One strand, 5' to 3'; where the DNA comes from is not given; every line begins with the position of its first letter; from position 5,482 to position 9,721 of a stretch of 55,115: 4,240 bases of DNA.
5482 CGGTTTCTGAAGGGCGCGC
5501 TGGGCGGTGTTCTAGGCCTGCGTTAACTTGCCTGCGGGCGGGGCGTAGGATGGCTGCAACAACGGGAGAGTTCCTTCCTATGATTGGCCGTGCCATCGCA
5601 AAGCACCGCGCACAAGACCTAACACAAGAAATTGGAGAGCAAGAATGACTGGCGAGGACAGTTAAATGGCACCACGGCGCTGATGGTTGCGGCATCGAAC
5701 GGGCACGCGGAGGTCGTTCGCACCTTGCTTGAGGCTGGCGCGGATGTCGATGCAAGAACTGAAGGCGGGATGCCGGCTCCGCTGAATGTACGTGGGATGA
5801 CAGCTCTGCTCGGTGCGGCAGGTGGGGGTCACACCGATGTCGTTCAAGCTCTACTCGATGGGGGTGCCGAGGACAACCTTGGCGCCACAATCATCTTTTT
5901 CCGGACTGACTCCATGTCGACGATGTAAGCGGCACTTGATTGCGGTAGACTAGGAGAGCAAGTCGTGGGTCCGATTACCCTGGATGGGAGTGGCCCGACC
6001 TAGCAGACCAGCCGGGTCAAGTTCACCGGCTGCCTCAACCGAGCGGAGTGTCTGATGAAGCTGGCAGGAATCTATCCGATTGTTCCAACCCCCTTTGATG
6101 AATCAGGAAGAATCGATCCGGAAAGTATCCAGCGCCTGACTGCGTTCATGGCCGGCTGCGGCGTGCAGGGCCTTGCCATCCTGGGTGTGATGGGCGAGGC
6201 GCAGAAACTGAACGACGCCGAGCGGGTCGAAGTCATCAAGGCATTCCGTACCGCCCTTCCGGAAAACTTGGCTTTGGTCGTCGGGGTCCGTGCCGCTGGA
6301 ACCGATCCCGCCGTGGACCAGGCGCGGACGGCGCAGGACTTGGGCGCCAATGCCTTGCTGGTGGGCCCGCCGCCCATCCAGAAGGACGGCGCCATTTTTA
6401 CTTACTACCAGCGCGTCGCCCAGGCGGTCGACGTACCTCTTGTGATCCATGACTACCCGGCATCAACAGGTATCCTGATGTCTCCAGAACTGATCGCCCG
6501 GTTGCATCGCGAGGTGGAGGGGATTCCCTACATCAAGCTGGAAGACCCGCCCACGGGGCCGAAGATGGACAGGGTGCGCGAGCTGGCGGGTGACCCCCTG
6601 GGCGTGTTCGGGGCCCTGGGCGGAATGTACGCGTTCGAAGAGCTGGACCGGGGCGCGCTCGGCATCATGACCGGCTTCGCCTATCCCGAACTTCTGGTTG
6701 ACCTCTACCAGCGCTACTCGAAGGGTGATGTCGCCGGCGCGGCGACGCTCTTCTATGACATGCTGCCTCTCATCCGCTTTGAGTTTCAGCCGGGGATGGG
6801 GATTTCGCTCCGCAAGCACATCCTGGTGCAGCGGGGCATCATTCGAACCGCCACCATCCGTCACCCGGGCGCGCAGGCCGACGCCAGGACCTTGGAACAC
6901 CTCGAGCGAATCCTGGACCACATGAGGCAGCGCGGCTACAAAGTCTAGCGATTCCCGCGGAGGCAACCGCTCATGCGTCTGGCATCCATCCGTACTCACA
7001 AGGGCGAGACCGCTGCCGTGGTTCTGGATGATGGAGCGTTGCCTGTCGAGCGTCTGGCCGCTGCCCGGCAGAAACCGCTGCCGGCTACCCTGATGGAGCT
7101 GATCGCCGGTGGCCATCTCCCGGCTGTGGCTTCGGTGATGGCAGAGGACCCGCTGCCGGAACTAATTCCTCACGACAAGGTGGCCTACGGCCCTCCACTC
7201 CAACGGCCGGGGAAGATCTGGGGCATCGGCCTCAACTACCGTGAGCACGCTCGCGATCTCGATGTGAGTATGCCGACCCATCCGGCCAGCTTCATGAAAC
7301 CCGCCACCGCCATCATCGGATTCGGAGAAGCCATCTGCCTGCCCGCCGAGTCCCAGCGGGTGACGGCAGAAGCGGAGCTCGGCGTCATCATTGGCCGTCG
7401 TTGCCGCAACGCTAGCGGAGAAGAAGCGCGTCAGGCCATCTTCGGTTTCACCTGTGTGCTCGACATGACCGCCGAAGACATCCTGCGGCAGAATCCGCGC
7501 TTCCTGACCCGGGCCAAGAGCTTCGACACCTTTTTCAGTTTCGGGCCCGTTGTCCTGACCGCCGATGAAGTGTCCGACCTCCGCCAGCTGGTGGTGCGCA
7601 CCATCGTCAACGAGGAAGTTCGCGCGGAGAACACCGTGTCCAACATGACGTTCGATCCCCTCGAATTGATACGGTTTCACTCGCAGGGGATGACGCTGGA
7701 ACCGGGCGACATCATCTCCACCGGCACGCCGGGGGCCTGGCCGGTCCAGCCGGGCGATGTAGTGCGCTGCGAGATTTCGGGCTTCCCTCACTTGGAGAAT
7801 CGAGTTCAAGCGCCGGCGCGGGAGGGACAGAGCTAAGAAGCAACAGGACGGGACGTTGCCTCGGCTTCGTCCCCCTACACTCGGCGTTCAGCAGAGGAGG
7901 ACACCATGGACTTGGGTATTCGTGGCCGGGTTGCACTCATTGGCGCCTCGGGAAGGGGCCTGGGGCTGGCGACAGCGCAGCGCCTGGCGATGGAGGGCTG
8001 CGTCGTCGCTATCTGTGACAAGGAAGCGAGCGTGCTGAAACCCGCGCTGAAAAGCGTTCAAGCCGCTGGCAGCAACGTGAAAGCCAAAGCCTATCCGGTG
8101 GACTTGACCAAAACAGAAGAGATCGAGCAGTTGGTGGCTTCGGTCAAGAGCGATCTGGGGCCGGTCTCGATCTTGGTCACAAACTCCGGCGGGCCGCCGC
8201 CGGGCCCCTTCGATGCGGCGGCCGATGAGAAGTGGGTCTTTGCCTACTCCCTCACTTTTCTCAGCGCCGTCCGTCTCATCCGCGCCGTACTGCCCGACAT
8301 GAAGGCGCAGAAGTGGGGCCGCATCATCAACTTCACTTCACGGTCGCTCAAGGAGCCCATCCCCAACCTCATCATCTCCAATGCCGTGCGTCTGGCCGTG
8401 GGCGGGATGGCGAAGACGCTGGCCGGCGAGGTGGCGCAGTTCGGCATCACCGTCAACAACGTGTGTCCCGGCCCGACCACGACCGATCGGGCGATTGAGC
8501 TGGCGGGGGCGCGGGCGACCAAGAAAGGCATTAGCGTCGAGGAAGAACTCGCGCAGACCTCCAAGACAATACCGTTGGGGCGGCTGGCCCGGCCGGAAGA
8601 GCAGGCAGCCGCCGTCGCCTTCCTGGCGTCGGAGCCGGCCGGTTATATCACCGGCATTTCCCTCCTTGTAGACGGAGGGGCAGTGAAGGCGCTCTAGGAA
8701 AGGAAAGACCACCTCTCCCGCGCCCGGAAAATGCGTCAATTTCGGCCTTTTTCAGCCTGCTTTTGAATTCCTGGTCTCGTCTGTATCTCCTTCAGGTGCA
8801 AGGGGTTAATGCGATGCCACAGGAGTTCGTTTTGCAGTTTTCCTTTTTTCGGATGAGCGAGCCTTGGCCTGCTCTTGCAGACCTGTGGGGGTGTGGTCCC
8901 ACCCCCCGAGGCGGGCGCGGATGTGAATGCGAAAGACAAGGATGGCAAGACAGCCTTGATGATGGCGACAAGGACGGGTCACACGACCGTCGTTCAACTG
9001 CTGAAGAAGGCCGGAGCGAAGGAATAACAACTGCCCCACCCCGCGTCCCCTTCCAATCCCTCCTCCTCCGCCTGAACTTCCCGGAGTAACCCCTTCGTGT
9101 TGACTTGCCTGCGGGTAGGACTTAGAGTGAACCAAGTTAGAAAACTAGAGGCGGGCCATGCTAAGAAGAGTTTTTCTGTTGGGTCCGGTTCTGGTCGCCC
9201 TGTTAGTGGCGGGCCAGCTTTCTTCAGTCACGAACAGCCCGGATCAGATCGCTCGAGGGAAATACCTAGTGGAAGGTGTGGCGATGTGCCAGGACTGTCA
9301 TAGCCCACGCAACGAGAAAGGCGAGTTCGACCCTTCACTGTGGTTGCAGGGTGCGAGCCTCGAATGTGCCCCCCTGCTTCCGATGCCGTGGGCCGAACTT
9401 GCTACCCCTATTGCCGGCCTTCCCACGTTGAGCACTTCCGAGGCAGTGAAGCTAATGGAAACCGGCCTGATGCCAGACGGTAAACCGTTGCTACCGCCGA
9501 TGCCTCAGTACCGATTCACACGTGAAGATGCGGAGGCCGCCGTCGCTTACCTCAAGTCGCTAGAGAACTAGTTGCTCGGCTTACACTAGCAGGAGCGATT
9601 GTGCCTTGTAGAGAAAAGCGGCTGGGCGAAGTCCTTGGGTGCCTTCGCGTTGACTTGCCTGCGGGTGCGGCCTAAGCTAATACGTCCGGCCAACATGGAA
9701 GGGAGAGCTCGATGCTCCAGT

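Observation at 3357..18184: One promoter cassette reused in front of at least ten unrelated island genes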

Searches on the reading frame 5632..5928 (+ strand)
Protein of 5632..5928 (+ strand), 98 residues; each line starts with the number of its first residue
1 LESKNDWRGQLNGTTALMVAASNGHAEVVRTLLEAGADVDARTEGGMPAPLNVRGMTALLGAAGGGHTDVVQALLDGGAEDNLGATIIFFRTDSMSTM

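Call 77: search_protein_families(library=pfam, proteins=[window:5632-5928:+], max_evalue=0.001)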
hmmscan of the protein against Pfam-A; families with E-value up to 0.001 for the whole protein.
window:5632-5928:+ (98 aa): 6 families
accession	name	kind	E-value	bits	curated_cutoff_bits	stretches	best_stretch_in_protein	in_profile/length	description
PF00023.36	Ank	-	2.2e-16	59.5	21.1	1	12-43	1-32/33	Ankyrin repeat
PF12796.13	Ank_2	-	6.6e-14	52.7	27.3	1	11-42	58-89/90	Ankyrin repeats (3 copies)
PF13857.12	Ank_5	-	2.6e-13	50.4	27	1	11-51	14-53/56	Ankyrin repeats (many copies)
PF13637.12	Ank_4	-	2.6e-12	47.1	22.7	1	17-75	1-50/50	Ankyrin repeats (many copies)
PF13606.12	Ank_3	-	7.5e-10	38.5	22.3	1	15-41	4-30/30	Ankyrin repeat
PF24521.3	Ank_KRIT1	-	2.8e-06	27.6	80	1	10-77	43-107/149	KRIT1 ankyrin-repeats domain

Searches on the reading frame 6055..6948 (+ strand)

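Call 13: search_protein_families(library=pfam, proteins=[window:6055-6948:+], max_evalue=0.01)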
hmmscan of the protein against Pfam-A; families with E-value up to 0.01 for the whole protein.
window:6055-6948:+ (297 aa): 1 family
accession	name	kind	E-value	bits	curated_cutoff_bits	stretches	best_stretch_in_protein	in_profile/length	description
PF00701.28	DHDPS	-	1.6e-30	106.3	22.1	1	3-289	2-288/289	Dihydrodipicolinate synthetase family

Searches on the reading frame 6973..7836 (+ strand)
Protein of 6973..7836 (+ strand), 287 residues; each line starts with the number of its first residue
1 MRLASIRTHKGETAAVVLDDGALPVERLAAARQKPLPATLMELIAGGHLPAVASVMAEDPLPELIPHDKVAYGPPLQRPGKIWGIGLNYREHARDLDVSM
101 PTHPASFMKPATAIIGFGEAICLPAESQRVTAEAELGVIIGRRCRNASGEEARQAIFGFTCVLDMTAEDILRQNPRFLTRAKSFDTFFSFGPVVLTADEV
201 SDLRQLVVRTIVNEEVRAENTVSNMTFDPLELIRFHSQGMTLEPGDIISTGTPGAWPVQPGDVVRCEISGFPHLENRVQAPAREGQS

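Call 13: search_protein_families(library=pfam, proteins=[window:6973-7836:+], max_evalue=0.01)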
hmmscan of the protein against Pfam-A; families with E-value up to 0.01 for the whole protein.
window:6973-7836:+ (287 aa): 1 family
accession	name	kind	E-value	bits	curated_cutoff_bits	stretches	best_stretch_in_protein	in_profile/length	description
PF01557.24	FAA_hydrolase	-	3.3e-61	207.1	23.9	1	81-279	1-214/214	Fumarylacetoacetate (FAA) hydrolase C-terminal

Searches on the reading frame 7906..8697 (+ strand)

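Call 13: search_protein_families(library=pfam, proteins=[window:7906-8697:+], max_evalue=0.01)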
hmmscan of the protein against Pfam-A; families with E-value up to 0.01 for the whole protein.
window:7906-8697:+ (263 aa): 3 families
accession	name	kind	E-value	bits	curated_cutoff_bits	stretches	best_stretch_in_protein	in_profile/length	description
PF13561.12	adh_short_C2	-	5.1e-46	157.6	27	1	14-258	2-234/236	Enoyl-(Acyl carrier protein) reductase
PF00106.31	adh_short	-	2e-41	142.1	26.6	1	9-198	2-189/195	short chain dehydrogenase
PF08659.16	KR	-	0.00081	19.8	22.6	1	10-115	4-110/180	KR domain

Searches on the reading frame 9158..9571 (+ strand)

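Call 13: search_protein_families(library=pfam, proteins=[window:9158-9571:+], max_evalue=0.01)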
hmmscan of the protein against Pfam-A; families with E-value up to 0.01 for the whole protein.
window:9158-9571:+ (137 aa): 2 families
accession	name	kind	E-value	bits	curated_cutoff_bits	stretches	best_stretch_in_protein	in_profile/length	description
PF00034.26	Cytochrom_C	-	6.4e-05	24.6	21.3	1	32-135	2-89/90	Cytochrome c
PF13442.11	Cytochrome_CBB3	-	0.00055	20.6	27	1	30-132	2-68/68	Cytochrome C oxidase, cbb3-type, subunit III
